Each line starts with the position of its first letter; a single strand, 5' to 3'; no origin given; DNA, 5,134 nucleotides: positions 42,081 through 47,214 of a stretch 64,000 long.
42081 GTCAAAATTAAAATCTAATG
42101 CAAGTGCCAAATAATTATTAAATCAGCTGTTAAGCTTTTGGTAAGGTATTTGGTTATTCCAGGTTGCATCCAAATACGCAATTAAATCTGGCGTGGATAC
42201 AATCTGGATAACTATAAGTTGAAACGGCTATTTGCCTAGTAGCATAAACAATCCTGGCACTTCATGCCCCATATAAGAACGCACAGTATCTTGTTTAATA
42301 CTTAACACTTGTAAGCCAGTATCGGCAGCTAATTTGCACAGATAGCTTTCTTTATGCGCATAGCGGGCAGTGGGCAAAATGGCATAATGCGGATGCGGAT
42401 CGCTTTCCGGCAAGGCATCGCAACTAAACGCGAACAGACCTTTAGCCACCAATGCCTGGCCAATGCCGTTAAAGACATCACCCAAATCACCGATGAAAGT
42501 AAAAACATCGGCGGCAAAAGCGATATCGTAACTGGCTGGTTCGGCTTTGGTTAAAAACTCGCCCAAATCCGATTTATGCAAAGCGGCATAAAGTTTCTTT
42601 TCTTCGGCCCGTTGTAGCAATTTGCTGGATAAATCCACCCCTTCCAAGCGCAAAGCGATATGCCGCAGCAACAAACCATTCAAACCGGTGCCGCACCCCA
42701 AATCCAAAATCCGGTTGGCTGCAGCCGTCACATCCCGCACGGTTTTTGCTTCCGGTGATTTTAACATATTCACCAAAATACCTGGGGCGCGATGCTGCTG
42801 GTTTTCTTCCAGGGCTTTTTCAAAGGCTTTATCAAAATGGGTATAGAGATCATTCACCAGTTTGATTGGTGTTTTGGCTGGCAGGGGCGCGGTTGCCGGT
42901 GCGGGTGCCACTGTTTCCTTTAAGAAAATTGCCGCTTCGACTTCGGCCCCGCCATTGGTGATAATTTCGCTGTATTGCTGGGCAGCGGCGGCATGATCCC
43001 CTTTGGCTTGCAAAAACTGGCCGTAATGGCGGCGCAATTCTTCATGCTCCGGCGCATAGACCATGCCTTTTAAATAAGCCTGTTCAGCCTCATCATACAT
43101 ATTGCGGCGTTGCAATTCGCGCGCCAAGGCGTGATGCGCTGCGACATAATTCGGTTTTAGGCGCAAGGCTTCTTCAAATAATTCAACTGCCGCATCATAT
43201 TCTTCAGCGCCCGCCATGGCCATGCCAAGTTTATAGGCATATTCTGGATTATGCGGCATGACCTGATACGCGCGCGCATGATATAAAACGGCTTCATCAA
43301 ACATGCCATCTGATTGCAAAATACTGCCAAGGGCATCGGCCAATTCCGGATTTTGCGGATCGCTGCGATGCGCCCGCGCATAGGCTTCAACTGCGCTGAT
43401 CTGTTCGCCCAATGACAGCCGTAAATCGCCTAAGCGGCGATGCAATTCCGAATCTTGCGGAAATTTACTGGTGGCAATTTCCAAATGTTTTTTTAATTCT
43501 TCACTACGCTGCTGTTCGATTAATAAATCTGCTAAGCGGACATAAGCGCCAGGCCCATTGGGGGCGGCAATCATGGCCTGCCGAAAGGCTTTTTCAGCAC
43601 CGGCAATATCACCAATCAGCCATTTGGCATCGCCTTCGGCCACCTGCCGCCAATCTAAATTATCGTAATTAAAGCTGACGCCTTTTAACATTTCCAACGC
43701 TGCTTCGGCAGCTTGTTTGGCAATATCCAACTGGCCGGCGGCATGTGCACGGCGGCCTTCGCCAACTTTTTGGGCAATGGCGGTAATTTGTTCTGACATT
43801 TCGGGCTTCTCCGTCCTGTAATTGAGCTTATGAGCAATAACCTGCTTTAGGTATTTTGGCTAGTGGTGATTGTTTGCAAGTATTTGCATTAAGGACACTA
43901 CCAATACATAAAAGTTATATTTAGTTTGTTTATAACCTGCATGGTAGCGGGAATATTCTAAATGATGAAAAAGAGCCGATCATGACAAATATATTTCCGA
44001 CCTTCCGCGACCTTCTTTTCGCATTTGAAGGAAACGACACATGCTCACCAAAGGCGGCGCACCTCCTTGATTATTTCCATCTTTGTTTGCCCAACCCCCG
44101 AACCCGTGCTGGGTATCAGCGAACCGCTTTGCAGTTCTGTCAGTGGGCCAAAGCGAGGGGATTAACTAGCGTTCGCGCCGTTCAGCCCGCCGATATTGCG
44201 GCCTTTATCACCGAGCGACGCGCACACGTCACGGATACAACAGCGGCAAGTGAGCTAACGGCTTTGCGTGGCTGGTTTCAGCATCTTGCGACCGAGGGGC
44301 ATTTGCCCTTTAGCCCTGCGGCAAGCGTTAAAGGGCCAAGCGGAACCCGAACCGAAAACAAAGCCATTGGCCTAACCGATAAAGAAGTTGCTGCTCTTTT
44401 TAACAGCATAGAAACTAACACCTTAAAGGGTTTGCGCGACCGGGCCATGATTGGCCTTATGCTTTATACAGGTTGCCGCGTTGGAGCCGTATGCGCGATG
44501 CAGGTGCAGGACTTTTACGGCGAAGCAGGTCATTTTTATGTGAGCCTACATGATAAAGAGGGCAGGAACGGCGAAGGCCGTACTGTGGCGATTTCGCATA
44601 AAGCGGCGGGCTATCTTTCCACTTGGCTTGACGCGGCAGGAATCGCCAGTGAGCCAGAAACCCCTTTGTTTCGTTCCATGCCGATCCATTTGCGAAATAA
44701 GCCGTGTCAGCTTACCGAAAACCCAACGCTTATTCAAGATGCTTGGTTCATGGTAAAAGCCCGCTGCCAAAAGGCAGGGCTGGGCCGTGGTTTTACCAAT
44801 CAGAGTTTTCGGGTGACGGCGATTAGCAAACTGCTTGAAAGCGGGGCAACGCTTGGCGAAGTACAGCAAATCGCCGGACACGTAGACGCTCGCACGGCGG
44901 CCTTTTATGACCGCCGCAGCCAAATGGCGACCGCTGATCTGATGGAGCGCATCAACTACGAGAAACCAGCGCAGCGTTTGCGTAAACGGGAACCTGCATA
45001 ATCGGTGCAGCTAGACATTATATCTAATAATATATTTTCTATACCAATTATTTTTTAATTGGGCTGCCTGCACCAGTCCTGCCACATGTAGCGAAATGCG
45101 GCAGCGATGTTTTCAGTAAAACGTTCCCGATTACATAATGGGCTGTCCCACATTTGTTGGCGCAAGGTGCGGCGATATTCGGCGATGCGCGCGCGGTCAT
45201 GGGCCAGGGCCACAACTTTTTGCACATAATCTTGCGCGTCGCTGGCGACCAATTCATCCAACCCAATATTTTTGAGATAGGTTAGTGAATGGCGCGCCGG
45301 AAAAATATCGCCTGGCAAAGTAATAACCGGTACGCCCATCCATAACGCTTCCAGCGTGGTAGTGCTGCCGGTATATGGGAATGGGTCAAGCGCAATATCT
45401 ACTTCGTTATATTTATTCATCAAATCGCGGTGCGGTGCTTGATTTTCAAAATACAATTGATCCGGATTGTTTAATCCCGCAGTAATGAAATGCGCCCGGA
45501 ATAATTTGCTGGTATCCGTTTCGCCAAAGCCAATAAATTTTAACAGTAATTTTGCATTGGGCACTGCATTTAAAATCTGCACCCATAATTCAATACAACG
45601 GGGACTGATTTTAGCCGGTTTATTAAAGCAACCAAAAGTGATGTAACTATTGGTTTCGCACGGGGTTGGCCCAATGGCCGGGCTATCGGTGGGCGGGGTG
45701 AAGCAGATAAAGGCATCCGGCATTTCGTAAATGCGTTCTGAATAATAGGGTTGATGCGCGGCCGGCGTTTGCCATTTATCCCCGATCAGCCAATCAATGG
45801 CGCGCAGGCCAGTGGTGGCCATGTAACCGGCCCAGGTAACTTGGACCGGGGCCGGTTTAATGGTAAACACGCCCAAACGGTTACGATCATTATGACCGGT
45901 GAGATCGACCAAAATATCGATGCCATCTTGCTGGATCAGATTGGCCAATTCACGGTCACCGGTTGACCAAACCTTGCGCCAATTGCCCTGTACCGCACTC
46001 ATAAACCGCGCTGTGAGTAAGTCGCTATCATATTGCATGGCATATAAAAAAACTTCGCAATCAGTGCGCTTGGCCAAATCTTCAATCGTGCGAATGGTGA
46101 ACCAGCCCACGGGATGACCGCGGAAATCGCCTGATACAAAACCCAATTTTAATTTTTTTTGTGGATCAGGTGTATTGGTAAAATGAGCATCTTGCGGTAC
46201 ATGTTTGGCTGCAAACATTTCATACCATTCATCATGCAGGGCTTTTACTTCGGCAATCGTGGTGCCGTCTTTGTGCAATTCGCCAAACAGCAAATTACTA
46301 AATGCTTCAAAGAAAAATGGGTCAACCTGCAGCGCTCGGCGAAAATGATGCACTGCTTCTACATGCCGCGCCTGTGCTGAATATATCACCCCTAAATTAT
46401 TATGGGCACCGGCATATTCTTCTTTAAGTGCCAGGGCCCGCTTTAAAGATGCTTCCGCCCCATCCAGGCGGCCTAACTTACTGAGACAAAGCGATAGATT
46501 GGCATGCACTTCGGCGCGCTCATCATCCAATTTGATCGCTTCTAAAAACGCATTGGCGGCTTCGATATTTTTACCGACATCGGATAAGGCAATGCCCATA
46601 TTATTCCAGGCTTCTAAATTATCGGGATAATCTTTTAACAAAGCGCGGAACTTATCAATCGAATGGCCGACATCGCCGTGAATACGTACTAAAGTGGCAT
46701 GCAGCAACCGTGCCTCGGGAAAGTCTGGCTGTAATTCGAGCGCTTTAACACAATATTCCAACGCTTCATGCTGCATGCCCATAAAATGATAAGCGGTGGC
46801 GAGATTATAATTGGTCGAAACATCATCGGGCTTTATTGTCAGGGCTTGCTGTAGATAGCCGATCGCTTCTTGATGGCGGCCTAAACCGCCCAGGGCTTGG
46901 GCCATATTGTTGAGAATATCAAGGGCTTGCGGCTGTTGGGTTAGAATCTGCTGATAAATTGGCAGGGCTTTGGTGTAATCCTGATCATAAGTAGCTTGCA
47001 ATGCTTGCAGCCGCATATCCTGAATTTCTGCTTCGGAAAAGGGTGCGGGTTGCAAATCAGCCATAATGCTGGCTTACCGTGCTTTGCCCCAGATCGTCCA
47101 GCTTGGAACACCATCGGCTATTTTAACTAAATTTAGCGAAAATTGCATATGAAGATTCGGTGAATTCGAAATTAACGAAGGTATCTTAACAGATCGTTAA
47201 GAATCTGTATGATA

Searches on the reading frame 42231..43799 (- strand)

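Call 53: search_protein_families(library=pfam, proteins=[window:42231-43799:-], max_evalue=1e-10)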
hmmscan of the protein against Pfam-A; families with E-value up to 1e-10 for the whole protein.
window:42231-43799:- (523 aa): 5 families
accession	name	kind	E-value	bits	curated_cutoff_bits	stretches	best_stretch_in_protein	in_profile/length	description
PF13432.12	TPR_16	-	2.8e-16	60.1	32.7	0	165-217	11-63/65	Tetratricopeptide repeat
PF07719.23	TPR_2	-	5.4e-16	57.8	27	0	185-218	1-34/34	Tetratricopeptide repeat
PF13428.12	TPR_14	-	7.2e-16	57.6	23.5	0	186-227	2-43/44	Tetratricopeptide repeat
PF13431.12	TPR_17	-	3.8e-14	52.1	24.4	0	207-240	1-34/34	Tetratricopeptide repeat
PF14559.12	TPR_19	-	4.8e-14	52.9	25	0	63-121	5-63/68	Tetratricopeptide repeat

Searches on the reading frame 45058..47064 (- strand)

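Call 53: search_protein_families(library=pfam, proteins=[window:45058-47064:-], max_evalue=1e-10)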
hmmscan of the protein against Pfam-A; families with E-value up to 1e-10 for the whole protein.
window:45058-47064:- (669 aa): 12 families
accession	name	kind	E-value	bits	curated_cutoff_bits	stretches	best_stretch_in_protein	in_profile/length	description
PF13844.12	Glyco_transf_41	-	1.3e-52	179.3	25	2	474-652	368-542/543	Glycosyl transferase family 41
PF00515.34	TPR_1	-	1.9e-34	116.5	27.8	0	220-250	3-33/34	Tetratricopeptide repeat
PF07719.23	TPR_2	-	1.3e-30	103.4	27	0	219-249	2-32/34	Tetratricopeptide repeat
PF13181.12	TPR_8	-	1.3e-27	94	25.7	0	84-114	3-33/34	Tetratricopeptide repeat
PF13414.12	TPR_11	-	2.7e-25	88.2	26.8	0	196-231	6-41/42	TPR repeat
PF13431.12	TPR_17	-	1e-24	85.1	24.4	0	71-103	2-34/34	Tetratricopeptide repeat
PF13424.12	TPR_12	-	1.7e-23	83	30.1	0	30-78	26-75/77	Tetratricopeptide repeat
PF14559.12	TPR_19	-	8e-18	65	25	0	62-123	5-66/68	Tetratricopeptide repeat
PF13432.12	TPR_16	-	2.1e-16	60.5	32.7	0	26-81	9-64/65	Tetratricopeptide repeat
PF13374.12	TPR_10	-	2.7e-16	59.4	27.5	0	48-77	2-31/42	Tetratricopeptide repeat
PF13176.12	TPR_7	-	2.6e-15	55.6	27.9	0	51-81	2-32/36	Tetratricopeptide repeat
PF13428.12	TPR_14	-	8.8e-15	54.2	23.5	0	86-124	5-43/44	Tetratricopeptide repeat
